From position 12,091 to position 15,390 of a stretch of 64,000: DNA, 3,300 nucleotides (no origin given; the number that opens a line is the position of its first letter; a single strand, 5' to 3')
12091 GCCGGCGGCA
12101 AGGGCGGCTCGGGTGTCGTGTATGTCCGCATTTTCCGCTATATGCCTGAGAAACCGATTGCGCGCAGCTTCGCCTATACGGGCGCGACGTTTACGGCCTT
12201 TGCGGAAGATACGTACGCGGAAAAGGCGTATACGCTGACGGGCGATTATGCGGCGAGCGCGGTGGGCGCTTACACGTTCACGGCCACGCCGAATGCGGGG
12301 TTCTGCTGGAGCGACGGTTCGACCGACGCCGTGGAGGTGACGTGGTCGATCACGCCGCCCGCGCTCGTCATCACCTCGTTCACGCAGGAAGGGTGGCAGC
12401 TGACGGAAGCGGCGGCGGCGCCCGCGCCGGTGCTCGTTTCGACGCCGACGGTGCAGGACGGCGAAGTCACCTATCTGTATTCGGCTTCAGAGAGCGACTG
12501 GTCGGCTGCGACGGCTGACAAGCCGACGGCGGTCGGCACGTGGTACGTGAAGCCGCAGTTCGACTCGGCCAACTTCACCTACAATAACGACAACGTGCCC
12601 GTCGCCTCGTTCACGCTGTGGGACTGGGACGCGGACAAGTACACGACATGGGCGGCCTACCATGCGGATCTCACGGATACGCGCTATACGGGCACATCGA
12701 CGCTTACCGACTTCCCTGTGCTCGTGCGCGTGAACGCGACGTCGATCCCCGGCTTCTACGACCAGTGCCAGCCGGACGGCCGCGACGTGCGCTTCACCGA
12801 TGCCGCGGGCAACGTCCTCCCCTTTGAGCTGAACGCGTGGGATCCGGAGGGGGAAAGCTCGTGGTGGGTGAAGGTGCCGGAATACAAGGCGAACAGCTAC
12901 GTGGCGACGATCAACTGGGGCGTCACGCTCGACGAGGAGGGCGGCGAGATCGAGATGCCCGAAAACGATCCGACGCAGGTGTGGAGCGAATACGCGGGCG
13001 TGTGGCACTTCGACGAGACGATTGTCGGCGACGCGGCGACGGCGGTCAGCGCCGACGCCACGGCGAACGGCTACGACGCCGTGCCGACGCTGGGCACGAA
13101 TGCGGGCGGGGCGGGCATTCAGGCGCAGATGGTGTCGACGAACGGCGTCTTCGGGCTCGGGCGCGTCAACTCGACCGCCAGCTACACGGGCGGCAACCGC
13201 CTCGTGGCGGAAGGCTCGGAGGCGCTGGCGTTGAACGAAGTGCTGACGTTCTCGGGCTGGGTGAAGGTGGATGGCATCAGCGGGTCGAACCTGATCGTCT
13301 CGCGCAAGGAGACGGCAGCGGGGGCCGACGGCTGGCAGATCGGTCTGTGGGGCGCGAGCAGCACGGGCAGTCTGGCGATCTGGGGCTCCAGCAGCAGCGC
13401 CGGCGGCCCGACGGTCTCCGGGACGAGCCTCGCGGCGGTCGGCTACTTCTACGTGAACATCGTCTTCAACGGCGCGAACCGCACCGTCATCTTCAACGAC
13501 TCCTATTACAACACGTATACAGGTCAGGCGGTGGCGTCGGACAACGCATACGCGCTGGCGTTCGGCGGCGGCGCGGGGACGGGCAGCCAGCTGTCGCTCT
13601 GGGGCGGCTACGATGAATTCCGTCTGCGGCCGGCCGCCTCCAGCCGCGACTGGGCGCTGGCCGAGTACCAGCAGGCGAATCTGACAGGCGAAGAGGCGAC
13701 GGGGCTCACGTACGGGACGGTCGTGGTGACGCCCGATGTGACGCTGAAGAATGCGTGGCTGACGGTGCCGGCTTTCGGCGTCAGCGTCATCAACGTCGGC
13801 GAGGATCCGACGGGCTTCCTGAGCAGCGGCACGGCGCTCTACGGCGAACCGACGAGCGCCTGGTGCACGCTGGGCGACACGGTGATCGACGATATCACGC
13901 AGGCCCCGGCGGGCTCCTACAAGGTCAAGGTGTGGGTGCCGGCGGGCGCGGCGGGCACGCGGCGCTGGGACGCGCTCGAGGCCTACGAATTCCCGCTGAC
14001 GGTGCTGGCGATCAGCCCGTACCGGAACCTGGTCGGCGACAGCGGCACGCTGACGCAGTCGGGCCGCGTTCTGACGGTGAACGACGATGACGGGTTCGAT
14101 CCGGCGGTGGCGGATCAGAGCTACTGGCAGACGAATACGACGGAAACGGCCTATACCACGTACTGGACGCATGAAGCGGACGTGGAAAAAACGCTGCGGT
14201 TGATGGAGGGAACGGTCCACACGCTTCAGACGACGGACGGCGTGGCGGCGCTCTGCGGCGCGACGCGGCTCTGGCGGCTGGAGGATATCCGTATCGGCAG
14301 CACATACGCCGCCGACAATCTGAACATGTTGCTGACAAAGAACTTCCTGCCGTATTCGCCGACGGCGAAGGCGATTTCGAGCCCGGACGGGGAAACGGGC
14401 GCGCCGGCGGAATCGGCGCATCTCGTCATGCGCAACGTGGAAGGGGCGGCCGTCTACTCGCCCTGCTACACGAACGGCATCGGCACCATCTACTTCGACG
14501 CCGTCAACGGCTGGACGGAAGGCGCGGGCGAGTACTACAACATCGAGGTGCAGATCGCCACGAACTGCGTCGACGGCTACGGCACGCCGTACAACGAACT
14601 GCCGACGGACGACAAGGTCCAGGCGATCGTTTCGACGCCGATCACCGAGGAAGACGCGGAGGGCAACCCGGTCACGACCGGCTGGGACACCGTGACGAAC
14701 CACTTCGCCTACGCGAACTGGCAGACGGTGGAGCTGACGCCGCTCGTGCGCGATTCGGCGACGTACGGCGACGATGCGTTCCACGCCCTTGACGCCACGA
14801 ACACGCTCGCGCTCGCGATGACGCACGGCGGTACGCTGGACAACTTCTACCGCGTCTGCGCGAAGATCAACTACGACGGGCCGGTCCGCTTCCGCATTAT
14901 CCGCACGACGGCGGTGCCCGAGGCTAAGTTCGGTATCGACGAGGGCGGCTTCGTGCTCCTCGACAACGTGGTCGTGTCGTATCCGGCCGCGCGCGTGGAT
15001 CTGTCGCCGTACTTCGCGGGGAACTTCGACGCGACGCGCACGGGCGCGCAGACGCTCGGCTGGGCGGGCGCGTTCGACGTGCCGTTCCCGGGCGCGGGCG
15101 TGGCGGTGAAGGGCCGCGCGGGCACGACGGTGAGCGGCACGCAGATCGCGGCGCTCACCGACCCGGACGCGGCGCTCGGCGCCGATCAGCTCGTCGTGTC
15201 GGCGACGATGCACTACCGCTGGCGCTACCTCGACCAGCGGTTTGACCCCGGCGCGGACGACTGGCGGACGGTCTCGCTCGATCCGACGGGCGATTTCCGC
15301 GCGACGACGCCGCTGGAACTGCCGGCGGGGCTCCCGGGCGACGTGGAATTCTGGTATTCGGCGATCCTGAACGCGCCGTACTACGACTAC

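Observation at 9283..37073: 27.7-kb operon: two giant secreted proteins bridged by a small coiled-coil lipoprotein, no recognisable exporter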

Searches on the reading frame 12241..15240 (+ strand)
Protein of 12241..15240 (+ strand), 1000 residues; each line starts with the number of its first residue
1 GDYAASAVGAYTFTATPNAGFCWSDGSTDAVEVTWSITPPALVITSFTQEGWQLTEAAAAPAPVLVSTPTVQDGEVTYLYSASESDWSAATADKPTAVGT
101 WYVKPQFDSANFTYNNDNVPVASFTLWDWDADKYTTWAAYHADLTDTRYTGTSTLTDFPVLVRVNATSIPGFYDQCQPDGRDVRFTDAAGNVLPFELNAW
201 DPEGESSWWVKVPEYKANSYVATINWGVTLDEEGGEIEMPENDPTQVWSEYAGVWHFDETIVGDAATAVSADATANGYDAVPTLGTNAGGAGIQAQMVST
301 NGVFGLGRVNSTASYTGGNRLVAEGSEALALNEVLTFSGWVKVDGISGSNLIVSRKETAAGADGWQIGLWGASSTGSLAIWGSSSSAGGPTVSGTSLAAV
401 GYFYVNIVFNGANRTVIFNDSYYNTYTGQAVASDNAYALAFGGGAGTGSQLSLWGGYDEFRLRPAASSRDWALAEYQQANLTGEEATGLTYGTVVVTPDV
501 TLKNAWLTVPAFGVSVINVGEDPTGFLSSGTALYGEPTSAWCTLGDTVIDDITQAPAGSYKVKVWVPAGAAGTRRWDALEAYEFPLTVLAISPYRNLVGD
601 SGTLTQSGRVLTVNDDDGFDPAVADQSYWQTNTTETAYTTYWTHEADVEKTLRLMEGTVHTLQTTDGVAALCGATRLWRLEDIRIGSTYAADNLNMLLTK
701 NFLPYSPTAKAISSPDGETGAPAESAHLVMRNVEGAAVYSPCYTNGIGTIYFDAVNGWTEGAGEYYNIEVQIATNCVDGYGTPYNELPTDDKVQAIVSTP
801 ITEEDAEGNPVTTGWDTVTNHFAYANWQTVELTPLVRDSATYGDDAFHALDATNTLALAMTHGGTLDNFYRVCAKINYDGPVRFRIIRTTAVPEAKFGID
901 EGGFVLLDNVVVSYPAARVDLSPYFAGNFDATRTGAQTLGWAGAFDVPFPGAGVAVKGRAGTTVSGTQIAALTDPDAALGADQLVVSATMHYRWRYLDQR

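Call 9: search_protein_families(library=pfam, proteins=[window:12241-15240:+], max_evalue=0.01)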
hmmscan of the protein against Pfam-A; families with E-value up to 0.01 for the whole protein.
window:12241-15240:+ (1000 aa): 1 family
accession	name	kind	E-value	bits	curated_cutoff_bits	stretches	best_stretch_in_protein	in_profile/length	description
PF10102.14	DUF2341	-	4.9e-05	24.1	23.4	1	179-219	1-42/84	Domain of unknown function (DUF2341)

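Call 16: search_protein_families(library=ncbifam, proteins=[window:12241-15240:+], max_evalue=0.01)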
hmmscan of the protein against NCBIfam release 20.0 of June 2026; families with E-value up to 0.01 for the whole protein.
window:12241-15240:+ (1000 aa): 0 families

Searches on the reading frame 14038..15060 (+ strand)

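Call 89: search_protein_families(library=pfam, proteins=[window:14038-15060:+], max_evalue=5)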
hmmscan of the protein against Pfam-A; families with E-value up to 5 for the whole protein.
window:14038-15060:+ (341 aa): 1 family
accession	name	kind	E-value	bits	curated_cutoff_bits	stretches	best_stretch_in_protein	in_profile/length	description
PF22943.2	HTH_68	-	0.04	14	27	1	46-69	20-42/45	Putative helix-turn-helix domain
